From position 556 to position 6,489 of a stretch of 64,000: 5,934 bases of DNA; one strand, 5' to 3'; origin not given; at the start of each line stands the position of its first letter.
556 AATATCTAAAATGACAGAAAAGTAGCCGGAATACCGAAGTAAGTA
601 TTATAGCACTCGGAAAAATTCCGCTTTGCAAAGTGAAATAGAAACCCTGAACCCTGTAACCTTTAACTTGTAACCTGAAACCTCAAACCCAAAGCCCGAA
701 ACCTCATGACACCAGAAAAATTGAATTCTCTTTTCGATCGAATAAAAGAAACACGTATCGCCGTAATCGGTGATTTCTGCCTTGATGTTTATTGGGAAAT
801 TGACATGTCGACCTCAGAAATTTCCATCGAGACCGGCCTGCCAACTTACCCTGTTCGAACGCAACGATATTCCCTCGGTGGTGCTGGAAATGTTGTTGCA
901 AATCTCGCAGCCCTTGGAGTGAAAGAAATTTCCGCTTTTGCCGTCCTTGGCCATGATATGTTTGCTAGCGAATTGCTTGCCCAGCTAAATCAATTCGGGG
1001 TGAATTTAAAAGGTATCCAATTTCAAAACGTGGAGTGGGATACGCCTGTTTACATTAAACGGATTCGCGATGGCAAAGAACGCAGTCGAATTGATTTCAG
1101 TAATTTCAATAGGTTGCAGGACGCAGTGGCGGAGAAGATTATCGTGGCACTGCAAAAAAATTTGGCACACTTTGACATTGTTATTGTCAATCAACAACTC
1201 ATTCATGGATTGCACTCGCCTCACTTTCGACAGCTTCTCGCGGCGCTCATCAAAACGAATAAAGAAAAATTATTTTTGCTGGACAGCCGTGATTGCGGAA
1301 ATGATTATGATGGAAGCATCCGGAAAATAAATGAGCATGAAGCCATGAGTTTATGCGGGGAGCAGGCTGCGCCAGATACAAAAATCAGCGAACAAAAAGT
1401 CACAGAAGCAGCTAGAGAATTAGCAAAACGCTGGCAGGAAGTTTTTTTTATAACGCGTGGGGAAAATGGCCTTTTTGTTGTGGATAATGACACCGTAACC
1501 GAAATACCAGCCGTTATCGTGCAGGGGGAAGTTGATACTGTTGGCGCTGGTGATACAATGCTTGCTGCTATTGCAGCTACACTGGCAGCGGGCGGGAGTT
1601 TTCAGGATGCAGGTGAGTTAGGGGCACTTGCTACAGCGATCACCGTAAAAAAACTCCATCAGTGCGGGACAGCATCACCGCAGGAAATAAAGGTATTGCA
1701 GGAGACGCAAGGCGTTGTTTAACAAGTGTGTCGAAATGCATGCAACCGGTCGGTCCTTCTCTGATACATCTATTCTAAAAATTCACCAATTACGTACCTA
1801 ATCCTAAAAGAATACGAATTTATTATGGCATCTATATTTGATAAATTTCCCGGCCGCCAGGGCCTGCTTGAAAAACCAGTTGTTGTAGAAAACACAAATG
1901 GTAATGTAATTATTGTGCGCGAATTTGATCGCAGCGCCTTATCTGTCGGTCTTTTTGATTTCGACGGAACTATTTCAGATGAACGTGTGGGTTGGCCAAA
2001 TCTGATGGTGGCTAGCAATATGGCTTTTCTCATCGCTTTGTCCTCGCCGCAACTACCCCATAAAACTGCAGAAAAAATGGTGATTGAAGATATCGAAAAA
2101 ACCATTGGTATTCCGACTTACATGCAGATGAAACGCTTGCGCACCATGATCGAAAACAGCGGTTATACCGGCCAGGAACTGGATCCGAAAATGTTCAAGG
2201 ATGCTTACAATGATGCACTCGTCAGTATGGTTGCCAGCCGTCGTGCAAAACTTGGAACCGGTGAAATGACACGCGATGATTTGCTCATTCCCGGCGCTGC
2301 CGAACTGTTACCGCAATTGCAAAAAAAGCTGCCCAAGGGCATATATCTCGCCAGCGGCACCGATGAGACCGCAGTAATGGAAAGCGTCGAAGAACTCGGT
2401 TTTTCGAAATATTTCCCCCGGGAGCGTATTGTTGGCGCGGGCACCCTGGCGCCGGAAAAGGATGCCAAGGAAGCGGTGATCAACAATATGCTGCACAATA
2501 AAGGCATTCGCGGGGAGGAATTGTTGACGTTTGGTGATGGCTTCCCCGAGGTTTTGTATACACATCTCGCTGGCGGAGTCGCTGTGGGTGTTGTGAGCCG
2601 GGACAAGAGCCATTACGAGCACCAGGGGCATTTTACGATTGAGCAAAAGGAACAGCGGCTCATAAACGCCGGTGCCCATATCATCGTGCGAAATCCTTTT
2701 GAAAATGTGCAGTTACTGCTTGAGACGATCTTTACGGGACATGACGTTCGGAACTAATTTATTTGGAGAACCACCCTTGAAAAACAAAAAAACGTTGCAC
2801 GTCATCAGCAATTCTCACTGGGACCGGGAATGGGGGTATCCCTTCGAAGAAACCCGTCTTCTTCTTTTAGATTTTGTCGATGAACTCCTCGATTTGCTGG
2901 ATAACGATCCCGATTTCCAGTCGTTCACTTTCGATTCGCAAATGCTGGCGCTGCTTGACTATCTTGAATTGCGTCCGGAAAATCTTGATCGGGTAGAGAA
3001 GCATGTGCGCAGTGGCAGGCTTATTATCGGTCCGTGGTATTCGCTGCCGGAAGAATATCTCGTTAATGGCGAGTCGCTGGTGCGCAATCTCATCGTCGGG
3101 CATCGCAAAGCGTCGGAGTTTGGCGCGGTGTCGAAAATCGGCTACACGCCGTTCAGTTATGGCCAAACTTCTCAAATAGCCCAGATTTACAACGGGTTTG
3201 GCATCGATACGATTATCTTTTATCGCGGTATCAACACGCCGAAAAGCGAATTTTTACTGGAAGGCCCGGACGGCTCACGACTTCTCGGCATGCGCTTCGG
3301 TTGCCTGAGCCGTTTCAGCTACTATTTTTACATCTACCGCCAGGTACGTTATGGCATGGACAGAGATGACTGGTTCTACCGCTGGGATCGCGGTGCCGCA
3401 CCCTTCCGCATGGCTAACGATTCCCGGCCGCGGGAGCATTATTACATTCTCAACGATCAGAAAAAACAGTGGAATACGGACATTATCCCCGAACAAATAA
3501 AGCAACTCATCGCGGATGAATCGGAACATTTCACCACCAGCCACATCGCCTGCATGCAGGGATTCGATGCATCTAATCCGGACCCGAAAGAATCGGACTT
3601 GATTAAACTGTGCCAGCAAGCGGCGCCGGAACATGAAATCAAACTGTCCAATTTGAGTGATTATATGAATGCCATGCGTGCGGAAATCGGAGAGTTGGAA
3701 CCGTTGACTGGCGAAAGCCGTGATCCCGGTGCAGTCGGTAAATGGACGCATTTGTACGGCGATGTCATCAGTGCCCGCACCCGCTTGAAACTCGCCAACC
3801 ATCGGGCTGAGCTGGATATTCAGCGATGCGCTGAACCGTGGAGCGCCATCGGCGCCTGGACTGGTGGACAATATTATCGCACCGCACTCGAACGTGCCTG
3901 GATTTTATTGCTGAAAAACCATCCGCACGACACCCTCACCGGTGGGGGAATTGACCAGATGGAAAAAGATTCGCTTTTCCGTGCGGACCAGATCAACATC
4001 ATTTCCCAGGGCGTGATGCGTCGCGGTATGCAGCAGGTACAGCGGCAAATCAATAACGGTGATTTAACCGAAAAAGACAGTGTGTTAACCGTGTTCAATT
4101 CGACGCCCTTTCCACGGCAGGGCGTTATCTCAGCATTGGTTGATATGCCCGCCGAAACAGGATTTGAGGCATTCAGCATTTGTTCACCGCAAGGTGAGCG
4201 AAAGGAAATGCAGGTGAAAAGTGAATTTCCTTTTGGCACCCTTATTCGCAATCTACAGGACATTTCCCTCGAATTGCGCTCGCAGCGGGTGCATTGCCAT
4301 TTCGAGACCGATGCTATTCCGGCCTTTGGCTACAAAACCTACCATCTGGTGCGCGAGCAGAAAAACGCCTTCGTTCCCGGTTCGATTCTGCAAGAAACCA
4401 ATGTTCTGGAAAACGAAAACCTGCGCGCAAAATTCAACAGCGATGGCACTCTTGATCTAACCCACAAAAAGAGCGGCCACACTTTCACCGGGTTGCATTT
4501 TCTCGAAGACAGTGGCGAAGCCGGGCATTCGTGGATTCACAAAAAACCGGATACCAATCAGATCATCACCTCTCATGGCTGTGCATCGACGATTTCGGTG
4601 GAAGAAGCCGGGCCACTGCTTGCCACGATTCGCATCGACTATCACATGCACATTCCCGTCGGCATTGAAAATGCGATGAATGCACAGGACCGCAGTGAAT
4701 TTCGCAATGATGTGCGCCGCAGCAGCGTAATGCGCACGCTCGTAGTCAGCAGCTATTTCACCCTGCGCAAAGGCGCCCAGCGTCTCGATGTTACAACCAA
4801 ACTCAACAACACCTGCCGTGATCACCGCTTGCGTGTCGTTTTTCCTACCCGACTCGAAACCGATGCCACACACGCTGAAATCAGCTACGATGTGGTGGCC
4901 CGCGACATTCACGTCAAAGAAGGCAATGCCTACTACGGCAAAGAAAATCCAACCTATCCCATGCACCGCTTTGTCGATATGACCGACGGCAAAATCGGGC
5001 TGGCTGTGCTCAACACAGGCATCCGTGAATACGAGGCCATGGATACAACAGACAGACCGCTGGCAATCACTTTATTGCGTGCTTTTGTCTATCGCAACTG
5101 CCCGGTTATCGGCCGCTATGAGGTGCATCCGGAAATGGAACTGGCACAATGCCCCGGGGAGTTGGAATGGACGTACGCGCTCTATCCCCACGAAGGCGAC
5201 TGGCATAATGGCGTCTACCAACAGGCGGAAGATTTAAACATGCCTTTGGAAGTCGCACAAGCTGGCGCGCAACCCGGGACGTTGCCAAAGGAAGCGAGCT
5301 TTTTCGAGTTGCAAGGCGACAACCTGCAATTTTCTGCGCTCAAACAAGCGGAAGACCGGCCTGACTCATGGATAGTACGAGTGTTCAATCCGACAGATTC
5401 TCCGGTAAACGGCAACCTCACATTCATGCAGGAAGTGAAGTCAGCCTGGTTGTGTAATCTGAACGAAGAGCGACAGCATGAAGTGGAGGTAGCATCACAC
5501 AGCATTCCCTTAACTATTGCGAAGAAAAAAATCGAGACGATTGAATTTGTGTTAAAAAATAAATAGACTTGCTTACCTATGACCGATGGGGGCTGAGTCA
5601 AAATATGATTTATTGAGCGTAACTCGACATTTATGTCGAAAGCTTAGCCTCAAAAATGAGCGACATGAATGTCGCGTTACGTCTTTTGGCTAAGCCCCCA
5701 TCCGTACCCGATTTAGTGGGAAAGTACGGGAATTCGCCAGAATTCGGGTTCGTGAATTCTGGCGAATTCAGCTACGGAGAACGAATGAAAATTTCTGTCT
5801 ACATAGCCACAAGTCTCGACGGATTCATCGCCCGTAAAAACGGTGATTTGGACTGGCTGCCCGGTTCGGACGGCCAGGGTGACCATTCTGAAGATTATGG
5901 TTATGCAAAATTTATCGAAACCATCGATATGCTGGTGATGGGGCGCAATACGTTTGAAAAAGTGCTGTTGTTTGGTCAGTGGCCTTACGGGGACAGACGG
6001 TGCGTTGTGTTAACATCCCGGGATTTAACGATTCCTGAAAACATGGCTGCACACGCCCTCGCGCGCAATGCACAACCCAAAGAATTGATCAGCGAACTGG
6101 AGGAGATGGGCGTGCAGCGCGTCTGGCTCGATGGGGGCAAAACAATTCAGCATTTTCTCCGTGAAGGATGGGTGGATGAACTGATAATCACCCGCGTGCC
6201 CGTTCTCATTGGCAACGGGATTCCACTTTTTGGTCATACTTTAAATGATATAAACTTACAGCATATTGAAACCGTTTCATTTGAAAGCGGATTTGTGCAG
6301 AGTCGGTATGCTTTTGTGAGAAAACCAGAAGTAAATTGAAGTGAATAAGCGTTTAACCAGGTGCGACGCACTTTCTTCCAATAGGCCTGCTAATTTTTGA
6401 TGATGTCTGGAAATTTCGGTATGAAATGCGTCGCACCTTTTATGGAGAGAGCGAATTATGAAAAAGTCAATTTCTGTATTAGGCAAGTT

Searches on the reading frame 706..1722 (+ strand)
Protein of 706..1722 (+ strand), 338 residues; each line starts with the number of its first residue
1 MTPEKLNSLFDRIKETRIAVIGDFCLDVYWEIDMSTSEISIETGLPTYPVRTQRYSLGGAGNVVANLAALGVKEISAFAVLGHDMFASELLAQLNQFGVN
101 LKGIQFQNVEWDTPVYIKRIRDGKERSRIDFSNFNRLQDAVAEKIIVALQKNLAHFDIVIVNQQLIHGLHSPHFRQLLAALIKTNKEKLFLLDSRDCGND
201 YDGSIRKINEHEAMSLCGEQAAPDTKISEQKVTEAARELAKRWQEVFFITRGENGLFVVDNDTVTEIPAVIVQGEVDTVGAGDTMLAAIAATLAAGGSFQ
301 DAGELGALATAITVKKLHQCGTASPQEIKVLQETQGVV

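Call 61: search_protein_families(library=pfam, proteins=[window:706-1722:+], max_evalue=0.00001)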
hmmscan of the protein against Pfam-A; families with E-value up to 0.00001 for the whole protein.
window:706-1722:+ (338 aa): 1 family
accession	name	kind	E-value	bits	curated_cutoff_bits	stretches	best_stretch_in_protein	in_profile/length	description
PF00294.29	PfkB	-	2.6e-33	116.1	25.8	1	43-317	22-293/302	pfkB family carbohydrate kinase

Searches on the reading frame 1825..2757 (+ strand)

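Call 61: search_protein_families(library=pfam, proteins=[window:1825-2757:+], max_evalue=0.00001)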
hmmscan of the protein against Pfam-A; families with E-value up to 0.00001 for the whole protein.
window:1825-2757:+ (310 aa): 2 families
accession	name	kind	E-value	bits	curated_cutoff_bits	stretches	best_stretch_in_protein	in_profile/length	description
PF00702.32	Hydrolase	-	5.7e-08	33.8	26.4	1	43-241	5-182/191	haloacid dehalogenase-like hydrolase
PF13419.12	HAD_2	-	8.8e-08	32.9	23.8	1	43-240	2-162/178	Haloacid dehalogenase-like hydrolase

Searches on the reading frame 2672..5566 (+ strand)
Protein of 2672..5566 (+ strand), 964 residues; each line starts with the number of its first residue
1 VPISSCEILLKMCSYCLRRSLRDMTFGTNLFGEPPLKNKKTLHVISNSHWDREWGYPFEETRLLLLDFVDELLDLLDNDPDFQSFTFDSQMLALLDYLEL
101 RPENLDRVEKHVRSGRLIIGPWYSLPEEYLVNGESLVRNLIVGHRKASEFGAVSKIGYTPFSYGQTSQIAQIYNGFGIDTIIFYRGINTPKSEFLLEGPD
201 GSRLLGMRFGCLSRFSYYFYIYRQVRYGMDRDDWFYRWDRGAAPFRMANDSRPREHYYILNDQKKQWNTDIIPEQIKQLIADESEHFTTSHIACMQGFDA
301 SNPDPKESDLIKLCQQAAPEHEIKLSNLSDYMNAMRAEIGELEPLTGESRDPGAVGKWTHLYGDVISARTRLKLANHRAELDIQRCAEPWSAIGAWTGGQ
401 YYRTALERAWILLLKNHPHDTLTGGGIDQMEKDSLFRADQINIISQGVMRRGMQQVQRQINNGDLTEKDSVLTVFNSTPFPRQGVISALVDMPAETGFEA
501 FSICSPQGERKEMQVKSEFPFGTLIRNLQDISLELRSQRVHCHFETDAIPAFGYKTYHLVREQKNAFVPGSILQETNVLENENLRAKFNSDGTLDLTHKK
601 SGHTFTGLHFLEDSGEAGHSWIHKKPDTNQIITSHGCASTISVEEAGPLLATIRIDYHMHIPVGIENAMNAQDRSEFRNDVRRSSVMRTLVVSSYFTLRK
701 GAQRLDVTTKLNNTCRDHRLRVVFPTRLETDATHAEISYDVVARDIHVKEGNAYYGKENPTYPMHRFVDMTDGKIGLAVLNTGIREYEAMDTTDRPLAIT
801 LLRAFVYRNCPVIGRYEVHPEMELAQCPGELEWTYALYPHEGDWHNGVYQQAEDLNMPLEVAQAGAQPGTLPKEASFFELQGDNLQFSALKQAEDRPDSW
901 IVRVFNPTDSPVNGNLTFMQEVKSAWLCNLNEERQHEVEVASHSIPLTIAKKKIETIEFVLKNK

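Call 61: search_protein_families(library=pfam, proteins=[window:2672-5566:+], max_evalue=0.00001)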
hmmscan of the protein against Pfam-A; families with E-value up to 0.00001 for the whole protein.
window:2672-5566:+ (964 aa): 4 families
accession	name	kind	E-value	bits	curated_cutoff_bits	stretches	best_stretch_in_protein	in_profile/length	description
PF01074.27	Glyco_hydro_38N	-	5.8e-27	95.2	25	1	41-337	1-257/270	Glycosyl hydrolases family 38 N-terminal domain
PF07748.19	Glyco_hydro_38C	-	6.6e-20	72.7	25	1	579-807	1-202/206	Glycosyl hydrolases family 38 C-terminal domain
PF17677.7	Glyco_hydro38C2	-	1.7e-13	50.9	22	1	884-957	1-72/72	Glycosyl hydrolases family 38 C-terminal beta sandwich domain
PF09261.16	Alpha-mann_mid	-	4.4e-07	30.3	31.1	1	363-441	4-81/96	Alpha mannosidase middle domain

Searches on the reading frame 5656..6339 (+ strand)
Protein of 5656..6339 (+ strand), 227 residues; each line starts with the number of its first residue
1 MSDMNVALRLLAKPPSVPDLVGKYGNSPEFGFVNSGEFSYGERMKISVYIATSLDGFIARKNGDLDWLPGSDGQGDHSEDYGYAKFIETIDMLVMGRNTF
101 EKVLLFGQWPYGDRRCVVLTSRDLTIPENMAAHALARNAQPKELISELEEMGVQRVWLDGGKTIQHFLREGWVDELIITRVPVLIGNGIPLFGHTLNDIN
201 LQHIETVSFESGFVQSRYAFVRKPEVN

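Call 61: search_protein_families(library=pfam, proteins=[window:5656-6339:+], max_evalue=0.00001)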
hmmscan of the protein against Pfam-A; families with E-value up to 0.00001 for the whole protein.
window:5656-6339:+ (227 aa): 1 family
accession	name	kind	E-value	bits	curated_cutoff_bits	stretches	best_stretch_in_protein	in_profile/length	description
PF01872.23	RibD_C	-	7e-17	62.3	24.1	1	46-212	3-194/197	RibD C-terminal domain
